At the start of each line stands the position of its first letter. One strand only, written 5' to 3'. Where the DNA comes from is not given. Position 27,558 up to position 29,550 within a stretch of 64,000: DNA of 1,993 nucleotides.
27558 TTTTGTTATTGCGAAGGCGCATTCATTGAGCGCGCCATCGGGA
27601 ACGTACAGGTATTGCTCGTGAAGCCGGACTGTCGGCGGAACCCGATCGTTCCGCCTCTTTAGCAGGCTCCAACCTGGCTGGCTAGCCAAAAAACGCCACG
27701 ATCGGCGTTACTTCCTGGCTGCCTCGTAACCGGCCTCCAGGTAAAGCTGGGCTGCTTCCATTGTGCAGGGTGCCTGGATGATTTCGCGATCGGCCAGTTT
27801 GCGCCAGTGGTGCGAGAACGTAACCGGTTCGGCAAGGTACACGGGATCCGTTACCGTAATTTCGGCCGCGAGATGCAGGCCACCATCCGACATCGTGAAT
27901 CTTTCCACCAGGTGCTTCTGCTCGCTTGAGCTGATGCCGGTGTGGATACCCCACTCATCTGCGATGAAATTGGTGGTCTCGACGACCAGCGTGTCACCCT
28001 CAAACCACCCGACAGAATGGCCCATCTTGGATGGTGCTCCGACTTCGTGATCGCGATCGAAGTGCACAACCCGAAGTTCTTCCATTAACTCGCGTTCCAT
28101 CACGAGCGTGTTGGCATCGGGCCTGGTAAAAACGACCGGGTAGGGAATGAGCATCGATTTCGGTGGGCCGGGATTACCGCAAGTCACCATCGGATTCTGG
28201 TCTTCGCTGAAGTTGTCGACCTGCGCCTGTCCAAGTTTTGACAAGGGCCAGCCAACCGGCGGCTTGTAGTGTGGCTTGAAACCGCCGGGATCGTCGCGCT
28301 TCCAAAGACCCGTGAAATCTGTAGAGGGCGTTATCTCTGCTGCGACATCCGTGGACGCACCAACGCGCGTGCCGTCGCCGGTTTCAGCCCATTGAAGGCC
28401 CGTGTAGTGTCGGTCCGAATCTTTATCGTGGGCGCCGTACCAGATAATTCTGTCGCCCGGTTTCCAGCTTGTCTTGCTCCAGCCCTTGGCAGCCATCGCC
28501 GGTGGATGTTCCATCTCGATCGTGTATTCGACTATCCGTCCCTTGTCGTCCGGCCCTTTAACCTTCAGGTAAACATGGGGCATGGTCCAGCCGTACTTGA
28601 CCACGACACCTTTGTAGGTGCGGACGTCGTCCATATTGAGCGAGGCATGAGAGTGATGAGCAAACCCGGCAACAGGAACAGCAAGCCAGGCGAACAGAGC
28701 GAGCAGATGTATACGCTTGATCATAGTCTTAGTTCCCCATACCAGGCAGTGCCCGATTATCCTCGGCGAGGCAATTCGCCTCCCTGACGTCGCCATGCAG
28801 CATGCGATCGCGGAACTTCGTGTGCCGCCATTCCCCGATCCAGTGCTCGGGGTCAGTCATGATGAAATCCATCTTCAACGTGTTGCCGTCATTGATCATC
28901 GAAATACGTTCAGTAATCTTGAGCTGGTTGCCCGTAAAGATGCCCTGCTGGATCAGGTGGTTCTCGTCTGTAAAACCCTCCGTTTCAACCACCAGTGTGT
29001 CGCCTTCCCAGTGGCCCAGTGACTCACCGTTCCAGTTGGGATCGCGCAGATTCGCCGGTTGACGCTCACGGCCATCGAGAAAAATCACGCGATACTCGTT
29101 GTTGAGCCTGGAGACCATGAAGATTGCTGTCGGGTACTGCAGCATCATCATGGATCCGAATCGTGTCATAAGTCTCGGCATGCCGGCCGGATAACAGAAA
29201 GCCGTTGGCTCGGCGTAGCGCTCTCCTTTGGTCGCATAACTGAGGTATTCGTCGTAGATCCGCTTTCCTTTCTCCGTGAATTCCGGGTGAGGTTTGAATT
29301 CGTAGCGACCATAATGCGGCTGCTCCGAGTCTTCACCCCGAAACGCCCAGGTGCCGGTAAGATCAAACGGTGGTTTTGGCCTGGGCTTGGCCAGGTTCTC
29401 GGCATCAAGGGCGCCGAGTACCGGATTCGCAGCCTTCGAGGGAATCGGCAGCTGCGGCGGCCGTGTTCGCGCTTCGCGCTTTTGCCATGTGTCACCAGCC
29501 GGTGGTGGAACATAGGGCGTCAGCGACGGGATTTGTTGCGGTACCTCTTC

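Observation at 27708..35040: Candidate periplasmic processing module: two HHS proteins divergent from two Tat-exported PLP enzymes, a cupin and a Na+ symporter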

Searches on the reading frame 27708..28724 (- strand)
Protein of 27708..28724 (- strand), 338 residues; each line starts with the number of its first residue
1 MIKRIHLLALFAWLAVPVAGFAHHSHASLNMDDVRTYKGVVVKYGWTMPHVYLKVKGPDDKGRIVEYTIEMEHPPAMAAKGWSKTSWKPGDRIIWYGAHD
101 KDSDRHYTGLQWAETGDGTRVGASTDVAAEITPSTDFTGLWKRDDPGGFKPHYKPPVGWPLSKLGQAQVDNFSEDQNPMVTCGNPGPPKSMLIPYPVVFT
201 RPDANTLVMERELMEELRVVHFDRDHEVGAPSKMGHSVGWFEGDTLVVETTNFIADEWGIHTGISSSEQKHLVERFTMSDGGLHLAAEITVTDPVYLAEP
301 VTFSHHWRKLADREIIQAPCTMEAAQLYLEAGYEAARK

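Call 3: search_protein_families(library=pfam, proteins=[window:27708-28724:-], max_evalue=0.01)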
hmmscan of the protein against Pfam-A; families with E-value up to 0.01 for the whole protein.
window:27708-28724:- (338 aa): 1 family
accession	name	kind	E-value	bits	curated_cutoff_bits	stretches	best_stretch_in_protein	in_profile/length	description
PF19649.4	DUF6152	-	9.9e-16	58.1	27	1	15-106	4-95/98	Family of unknown function (DUF6152)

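Call 4: search_protein_families(library=ncbifam, proteins=[window:27708-28724:-], max_evalue=0.01)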
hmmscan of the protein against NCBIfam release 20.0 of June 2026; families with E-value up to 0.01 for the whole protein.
window:27708-28724:- (338 aa): 0 families

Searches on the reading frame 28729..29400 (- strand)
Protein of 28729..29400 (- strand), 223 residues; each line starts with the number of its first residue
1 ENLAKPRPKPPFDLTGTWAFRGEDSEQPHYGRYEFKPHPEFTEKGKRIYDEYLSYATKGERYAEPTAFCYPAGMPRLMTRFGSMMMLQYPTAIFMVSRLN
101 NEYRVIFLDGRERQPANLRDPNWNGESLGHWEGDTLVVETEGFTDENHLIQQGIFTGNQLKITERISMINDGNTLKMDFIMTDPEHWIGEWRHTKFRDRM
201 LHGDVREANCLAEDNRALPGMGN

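Call 61: search_protein_families(library=pfam, proteins=[window:28729-29400:-], max_evalue=1)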
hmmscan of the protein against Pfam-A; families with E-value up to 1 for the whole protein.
window:28729-29400:- (223 aa): 0 families

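Call 81: search_protein_representatives(protein=window:28729-29400:-)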
Query: 223 residues. Proteins with E-value up to 0.001 (for the whole library): 6649; up to 1e-10: 1214; up to 1e-30: 33. The best 150 are listed.
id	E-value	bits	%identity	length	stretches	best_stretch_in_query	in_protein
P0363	5.5e-107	373.1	70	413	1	1-222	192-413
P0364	2.0e-92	325.4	61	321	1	2-221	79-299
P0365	3.1e-69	249.5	49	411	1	1-221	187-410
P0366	3.1e-55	203.7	46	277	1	2-222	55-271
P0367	2.7e-54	200.7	45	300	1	1-220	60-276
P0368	1.4e-52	195.0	42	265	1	2-220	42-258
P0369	3.8e-51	190.3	44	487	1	3-221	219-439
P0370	8.5e-51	189.2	44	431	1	4-215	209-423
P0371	1.1e-50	188.8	39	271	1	1-221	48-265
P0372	3.4e-49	183.9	43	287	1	1-216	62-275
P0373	4.9e-49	183.4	69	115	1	108-221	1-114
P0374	3.2e-46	174.2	44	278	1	2-218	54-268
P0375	4.3e-43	164.0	34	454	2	29-184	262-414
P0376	7.5e-43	163.2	60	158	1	94-219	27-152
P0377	7.7e-42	159.9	76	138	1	85-181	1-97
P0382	1.2e-38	149.4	35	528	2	58-215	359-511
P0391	1.6e-32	129.4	29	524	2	39-196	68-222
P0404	2.0e-27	112.7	34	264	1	6-220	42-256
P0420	3.4e-23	98.9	34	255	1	13-216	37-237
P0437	6.2e-21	91.4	28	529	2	40-197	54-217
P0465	4.3e-19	85.4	32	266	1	7-215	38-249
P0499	1.1e-17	80.8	29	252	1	6-218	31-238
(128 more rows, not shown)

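Call 82: search_protein_families(library=pfam, proteins=[P0366, P0391, P0404, P0420, P0465, P0382, P0437, P0499], max_evalue=0.1)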
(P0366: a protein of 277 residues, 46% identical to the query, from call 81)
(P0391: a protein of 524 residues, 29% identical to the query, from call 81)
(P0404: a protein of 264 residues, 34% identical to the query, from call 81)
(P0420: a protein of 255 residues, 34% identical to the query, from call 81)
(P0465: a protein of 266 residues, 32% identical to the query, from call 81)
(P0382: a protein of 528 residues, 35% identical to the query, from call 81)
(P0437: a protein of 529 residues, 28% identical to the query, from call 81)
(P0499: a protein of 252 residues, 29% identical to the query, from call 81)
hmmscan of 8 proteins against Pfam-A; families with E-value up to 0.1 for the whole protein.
P0366 (277 aa): 0 families

P0391 (524 aa): 1 family
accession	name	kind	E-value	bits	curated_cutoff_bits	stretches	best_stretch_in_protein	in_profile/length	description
PF21952.1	PRKCH_uORF2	-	0.07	13.7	27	0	97-110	9-22/26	PRKCH upstream open reading frame 2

P0404 (264 aa): 0 families

P0420 (255 aa): 0 families

P0465 (266 aa): 0 families

P0382 (528 aa): 0 families

P0437 (529 aa): 0 families

P0499 (252 aa): 1 family
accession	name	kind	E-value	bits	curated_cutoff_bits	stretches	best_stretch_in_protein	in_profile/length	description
PF03055.21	RPE65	-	0.022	14.3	27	1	126-186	244-311/469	Retinal pigment epithelial membrane protein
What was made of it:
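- Tried and rejected: Pfam on the C-terminal domain and on stand-alone relatives: no family (calls 61, 82).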
